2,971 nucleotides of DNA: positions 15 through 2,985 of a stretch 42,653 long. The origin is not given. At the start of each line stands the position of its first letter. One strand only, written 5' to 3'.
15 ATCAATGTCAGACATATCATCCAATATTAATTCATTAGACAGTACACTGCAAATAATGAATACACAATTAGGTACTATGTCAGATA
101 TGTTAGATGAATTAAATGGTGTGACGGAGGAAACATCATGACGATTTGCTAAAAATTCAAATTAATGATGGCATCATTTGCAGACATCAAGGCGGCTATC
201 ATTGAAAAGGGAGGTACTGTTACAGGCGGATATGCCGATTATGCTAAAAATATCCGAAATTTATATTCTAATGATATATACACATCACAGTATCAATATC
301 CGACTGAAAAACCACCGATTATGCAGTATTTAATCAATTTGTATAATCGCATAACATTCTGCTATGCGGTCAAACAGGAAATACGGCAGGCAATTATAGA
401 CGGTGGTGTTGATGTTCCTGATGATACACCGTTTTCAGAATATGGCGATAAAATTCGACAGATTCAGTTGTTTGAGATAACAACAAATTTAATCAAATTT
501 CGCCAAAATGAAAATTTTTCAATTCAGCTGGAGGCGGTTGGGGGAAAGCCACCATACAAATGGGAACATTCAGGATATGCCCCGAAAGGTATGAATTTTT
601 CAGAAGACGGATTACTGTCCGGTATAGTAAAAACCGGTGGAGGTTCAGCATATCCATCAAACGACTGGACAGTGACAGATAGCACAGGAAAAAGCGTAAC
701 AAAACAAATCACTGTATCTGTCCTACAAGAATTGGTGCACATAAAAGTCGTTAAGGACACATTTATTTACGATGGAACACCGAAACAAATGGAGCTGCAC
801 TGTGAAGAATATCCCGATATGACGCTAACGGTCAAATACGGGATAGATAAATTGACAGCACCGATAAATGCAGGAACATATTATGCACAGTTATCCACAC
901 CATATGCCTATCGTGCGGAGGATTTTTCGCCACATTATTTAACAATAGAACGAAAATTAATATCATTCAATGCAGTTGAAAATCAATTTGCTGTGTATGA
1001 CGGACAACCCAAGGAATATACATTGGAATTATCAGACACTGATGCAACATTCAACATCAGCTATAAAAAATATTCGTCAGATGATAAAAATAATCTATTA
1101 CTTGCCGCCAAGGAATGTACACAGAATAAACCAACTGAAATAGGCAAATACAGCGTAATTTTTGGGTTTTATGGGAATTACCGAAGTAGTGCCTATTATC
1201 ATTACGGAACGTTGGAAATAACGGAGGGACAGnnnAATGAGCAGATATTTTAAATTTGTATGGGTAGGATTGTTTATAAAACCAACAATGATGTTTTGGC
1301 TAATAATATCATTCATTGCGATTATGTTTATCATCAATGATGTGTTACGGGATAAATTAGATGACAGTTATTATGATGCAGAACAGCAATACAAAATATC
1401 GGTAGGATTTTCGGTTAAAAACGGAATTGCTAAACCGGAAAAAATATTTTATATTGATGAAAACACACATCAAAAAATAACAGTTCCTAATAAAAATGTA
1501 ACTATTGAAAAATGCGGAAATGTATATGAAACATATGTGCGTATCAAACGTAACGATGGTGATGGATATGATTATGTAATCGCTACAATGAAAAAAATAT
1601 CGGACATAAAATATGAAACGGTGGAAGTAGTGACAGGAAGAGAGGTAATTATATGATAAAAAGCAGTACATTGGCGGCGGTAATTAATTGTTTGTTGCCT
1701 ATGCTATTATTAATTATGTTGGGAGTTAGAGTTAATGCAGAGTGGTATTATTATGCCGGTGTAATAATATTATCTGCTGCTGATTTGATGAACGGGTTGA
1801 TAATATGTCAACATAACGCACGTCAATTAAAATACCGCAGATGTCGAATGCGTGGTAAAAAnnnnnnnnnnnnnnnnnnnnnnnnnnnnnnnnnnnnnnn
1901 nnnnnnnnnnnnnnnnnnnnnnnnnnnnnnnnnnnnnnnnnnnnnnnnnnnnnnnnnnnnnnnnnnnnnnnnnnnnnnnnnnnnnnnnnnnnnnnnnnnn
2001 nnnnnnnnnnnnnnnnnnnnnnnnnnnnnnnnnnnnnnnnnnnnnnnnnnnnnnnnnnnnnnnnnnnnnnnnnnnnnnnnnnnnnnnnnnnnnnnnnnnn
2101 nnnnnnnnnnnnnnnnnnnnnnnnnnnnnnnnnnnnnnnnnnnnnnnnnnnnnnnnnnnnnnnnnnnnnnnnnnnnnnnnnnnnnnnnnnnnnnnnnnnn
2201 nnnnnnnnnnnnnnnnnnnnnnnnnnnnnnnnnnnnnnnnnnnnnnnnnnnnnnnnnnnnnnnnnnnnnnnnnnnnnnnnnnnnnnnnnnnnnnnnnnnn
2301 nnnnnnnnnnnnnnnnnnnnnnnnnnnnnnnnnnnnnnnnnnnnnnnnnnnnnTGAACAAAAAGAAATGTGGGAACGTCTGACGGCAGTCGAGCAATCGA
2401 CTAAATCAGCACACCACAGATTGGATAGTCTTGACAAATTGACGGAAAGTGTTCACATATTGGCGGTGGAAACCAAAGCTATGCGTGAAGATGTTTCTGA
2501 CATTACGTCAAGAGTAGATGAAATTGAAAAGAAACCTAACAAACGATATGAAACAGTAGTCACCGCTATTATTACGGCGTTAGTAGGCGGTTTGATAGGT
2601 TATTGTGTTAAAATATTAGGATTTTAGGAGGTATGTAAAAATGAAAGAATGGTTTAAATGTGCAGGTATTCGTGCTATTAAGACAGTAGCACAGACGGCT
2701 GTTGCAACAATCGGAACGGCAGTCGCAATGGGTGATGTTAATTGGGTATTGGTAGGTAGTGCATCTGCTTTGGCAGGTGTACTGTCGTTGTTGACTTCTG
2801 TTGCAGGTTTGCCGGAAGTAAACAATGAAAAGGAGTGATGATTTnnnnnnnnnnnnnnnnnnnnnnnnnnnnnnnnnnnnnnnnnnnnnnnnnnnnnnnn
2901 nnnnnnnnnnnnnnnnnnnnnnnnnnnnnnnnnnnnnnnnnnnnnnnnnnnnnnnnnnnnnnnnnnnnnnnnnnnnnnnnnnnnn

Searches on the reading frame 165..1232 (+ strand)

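Call 49: search_protein_families(library=pfam, proteins=[window:165-1232:+], max_evalue=0.001)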
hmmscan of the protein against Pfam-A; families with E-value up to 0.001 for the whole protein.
window:165-1232:+ (356 aa): 2 families
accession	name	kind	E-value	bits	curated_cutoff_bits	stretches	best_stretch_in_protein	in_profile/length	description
PF05345.18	He_PIG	-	0.00064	20.5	24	1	108-186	9-95/96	Putative Ig domain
PF18887.5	MBG_3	-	0.00099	19.6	25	0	201-240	11-48/72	MBG domain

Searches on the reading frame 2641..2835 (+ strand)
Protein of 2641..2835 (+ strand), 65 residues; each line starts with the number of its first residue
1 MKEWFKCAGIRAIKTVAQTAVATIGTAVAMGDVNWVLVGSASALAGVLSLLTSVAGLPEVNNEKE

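Call 49: search_protein_families(library=pfam, proteins=[window:2641-2835:+], max_evalue=0.001)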
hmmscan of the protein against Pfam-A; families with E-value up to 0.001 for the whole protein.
window:2641-2835:+ (65 aa): 1 family
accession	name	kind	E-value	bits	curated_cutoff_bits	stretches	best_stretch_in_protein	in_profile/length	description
PF16945.10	Phage_r1t_holin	-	4.6e-14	52.7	26.9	1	3-57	3-58/72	Putative lactococcus lactis phage r1t holin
